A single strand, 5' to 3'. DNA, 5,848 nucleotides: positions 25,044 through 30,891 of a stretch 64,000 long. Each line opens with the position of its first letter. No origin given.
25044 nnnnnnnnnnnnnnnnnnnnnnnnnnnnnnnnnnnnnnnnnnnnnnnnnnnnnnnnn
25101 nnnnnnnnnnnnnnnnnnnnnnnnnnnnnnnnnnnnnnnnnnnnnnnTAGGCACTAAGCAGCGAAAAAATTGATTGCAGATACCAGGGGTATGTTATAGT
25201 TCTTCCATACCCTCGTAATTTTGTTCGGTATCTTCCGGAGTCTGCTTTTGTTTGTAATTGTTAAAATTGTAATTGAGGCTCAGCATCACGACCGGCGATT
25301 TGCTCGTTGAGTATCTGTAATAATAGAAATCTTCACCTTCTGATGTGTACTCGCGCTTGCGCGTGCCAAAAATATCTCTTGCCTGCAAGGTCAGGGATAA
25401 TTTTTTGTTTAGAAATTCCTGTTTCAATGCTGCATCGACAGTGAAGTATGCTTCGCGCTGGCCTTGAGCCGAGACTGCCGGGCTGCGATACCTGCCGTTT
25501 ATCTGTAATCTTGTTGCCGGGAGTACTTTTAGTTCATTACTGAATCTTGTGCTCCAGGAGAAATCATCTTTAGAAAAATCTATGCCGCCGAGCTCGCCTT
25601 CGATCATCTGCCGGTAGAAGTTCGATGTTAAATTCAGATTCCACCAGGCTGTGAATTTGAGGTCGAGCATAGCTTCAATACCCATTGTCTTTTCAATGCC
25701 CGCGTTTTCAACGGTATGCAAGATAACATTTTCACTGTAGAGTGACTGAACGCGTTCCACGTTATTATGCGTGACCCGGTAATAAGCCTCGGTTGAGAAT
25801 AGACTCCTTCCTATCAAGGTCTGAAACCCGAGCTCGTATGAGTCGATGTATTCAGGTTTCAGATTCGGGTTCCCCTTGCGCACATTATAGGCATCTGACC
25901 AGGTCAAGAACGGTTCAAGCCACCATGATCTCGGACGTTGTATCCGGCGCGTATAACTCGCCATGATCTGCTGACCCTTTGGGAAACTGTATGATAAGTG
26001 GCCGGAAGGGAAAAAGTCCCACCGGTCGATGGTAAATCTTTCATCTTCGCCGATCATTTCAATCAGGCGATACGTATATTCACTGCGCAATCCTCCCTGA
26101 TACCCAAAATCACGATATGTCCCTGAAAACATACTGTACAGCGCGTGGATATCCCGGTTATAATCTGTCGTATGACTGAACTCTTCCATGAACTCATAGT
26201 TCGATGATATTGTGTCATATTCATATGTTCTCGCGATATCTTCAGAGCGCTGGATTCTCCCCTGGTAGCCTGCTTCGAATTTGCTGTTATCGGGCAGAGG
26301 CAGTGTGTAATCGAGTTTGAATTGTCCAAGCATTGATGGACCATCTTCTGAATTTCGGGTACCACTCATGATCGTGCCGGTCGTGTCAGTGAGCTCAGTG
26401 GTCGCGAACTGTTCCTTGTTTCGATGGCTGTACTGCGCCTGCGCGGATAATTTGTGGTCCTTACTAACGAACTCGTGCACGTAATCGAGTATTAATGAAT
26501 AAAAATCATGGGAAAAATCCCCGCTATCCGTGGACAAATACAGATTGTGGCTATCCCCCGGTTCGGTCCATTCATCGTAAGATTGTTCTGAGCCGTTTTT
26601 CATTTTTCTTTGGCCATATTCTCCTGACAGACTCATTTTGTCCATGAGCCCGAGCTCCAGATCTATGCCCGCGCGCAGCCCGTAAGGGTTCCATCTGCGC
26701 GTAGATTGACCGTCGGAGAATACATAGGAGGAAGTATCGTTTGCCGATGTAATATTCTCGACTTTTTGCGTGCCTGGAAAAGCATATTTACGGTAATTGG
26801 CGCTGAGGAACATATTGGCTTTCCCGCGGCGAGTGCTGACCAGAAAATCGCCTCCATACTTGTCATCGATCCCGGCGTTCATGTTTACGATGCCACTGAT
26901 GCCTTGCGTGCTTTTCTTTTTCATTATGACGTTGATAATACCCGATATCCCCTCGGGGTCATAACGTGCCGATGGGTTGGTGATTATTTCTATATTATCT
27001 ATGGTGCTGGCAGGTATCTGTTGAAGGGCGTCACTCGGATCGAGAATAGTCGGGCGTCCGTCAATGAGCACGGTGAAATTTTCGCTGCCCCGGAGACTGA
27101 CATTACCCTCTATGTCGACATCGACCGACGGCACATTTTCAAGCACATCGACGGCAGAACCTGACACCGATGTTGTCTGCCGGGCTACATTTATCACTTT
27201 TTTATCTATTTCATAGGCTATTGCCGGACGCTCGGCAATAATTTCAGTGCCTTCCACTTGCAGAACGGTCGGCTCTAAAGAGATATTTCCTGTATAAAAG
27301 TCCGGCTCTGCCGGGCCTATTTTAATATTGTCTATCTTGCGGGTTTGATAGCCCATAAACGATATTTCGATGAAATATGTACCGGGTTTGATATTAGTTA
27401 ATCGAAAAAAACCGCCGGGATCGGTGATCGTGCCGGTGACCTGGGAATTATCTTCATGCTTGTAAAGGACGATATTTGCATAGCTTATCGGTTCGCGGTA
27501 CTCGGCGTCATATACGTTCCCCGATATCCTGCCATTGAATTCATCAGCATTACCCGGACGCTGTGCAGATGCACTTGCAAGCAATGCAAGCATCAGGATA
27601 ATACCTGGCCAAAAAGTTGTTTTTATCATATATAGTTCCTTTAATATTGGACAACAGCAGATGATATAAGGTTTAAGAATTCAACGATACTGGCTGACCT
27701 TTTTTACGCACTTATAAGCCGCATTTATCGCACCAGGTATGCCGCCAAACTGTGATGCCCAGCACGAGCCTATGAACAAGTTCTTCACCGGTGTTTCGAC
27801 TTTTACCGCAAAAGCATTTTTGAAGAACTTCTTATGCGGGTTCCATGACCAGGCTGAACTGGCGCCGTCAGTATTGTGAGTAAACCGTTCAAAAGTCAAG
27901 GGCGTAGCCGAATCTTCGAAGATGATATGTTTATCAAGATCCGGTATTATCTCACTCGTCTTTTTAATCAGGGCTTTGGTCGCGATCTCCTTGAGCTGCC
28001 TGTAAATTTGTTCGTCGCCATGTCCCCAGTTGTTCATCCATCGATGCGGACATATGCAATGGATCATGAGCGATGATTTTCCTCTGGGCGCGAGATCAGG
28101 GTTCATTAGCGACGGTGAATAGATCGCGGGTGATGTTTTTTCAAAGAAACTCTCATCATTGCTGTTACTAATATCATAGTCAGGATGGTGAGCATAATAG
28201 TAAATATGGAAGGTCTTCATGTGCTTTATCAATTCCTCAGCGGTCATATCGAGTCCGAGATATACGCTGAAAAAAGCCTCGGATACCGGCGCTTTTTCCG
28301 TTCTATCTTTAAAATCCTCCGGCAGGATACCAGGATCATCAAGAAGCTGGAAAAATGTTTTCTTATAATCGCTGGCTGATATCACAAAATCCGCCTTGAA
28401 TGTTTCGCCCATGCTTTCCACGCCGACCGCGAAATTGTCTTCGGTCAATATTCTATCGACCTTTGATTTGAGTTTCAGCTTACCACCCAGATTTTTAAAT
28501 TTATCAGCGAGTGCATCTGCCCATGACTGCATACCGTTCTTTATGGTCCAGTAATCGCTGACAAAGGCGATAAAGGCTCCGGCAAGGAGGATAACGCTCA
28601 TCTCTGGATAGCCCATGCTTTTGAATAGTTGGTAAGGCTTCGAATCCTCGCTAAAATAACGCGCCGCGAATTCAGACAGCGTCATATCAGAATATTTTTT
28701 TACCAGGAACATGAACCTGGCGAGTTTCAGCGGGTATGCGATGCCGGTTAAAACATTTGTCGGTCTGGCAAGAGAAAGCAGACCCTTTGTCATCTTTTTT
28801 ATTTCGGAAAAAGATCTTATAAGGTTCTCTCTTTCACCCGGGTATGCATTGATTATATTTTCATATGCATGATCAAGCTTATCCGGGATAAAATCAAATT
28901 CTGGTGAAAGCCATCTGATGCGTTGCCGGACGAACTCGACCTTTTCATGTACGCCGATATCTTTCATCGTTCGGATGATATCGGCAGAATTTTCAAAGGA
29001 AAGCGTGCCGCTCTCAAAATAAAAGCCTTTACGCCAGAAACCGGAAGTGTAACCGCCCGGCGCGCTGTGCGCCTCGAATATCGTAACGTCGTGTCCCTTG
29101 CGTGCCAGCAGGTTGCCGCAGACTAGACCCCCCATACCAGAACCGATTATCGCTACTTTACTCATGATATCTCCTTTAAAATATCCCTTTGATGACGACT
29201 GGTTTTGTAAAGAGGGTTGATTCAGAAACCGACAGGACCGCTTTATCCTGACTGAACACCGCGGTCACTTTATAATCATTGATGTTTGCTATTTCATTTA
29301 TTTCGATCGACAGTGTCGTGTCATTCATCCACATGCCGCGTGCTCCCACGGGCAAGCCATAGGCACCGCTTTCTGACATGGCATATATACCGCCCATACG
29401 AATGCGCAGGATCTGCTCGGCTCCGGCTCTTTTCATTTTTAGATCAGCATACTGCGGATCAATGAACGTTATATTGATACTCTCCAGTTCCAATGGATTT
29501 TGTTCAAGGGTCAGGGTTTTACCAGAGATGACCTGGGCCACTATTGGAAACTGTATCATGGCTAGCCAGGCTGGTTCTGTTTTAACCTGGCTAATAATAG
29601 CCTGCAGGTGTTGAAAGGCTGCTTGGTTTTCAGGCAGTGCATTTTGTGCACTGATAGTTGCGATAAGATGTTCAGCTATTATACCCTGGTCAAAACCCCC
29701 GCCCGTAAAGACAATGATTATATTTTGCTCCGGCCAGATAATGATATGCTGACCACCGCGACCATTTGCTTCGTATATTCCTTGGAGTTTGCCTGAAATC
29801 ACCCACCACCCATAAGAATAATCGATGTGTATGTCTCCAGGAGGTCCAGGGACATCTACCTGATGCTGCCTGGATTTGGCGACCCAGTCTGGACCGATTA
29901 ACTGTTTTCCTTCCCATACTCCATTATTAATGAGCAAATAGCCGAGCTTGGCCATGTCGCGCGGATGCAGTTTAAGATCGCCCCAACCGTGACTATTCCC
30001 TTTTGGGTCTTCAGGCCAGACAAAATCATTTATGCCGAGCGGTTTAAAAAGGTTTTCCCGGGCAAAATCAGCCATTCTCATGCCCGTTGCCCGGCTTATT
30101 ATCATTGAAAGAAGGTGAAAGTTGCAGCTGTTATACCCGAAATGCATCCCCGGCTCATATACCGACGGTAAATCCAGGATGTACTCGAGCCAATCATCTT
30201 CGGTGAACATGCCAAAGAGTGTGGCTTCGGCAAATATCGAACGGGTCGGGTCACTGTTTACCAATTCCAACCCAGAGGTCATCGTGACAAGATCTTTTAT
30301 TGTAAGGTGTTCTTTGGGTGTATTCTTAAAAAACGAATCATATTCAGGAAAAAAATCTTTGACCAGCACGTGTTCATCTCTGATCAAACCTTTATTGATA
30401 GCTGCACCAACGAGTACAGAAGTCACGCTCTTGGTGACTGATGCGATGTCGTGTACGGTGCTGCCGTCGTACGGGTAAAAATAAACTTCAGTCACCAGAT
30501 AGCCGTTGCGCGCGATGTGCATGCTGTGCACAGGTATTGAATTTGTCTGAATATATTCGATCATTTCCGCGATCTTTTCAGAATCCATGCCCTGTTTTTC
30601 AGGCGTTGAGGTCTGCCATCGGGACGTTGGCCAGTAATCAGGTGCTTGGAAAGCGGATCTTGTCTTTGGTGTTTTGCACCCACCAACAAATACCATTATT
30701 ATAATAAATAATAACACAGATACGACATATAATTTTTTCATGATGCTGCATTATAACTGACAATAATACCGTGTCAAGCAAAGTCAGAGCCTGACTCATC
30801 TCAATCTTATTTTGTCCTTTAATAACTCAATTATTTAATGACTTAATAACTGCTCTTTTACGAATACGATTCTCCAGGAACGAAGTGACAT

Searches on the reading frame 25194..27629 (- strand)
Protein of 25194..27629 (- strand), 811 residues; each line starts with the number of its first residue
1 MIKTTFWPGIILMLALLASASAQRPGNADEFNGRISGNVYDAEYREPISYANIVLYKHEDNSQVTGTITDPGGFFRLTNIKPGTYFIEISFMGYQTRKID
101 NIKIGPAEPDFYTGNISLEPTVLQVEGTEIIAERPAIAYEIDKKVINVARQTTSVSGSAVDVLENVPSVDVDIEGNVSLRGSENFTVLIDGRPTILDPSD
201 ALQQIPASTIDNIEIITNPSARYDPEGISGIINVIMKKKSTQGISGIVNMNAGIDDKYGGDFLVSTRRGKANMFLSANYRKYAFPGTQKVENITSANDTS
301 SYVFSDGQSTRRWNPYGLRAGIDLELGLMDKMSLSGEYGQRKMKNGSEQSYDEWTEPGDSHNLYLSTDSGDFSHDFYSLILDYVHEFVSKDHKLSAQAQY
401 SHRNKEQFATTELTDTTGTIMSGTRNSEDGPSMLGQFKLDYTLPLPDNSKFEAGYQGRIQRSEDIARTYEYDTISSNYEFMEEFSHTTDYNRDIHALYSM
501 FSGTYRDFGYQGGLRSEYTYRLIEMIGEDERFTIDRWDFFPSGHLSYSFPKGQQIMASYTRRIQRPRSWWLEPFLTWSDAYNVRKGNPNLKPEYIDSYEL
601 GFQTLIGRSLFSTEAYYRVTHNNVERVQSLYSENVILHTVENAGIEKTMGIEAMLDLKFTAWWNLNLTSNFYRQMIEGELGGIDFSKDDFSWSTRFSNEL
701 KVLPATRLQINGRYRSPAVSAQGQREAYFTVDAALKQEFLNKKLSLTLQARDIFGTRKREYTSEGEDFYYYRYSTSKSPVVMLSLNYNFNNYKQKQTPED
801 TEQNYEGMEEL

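Call 43: search_protein_families(library=pfam, proteins=[window:25194-27629:-], max_evalue=0.00001)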
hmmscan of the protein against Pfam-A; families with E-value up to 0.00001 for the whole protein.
window:25194-27629:- (811 aa): 5 families
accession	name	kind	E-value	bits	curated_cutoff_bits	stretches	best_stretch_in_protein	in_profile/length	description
PF14905.12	OMP_b-brl_3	-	4.6e-100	336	27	1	385-787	1-408/408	Outer membrane protein beta-barrel family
PF00593.30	TonB_dep_Rec_b-barrel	-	3e-21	77.2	27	1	360-750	46-433/436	TonB dependent receptor-like, beta-barrel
PF13620.12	CarboxypepD_reg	-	1.8e-13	51.1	32.3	1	35-109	2-74/82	Carboxypeptidase regulatory-like domain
PF13715.12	CarbopepD_reg_2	-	2.7e-12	47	32.2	1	35-99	1-60/88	CarboxypepD_reg-like domain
PF07715.20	Plug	-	2.8e-08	34.6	23.9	1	156-231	22-107/107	TonB-dependent Receptor Plug Domain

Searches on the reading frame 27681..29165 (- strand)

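Call 43: search_protein_families(library=pfam, proteins=[window:27681-29165:-], max_evalue=0.00001)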
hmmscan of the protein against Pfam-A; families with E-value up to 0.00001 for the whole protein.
window:27681-29165:- (494 aa): 4 families
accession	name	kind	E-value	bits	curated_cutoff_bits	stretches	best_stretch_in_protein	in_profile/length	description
PF01593.30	Amino_oxidase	-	4.9e-23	82.5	19.8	1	11-488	1-440/443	Flavin containing amine oxidoreductase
PF13450.12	NAD_binding_8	-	9.3e-12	45.5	21.9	1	6-59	1-54/68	NAD(P)-binding Rossmann-like domain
PF01266.30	DAO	-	4.4e-11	43.4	27.9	1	3-87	1-93/353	FAD dependent oxidoreductase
PF07992.20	Pyr_redox_2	-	3.8e-06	27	26.1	0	3-32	2-31/291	Pyridine nucleotide-disulphide oxidoreductase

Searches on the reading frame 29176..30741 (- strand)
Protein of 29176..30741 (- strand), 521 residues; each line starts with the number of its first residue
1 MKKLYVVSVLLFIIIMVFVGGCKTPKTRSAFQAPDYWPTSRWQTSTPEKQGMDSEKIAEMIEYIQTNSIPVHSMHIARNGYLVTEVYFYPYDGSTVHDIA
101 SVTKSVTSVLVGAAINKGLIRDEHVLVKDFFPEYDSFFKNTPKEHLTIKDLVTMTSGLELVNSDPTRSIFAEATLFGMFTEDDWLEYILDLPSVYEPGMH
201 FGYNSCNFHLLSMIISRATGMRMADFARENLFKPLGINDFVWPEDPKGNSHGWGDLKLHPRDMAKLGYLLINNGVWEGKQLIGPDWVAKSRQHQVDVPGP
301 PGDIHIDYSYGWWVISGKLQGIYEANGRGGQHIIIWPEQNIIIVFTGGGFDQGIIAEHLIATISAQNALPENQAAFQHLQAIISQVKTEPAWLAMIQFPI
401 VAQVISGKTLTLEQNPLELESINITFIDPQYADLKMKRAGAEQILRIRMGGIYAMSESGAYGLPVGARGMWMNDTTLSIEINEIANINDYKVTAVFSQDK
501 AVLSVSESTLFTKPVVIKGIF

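Call 43: search_protein_families(library=pfam, proteins=[window:29176-30741:-], max_evalue=0.00001)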
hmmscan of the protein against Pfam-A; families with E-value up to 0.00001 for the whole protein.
window:29176-30741:- (521 aa): 1 family
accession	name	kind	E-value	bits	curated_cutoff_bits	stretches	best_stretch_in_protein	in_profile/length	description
PF00144.29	Beta-lactamase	-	4.7e-38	131.6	27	1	65-345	10-306/329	Beta-lactamase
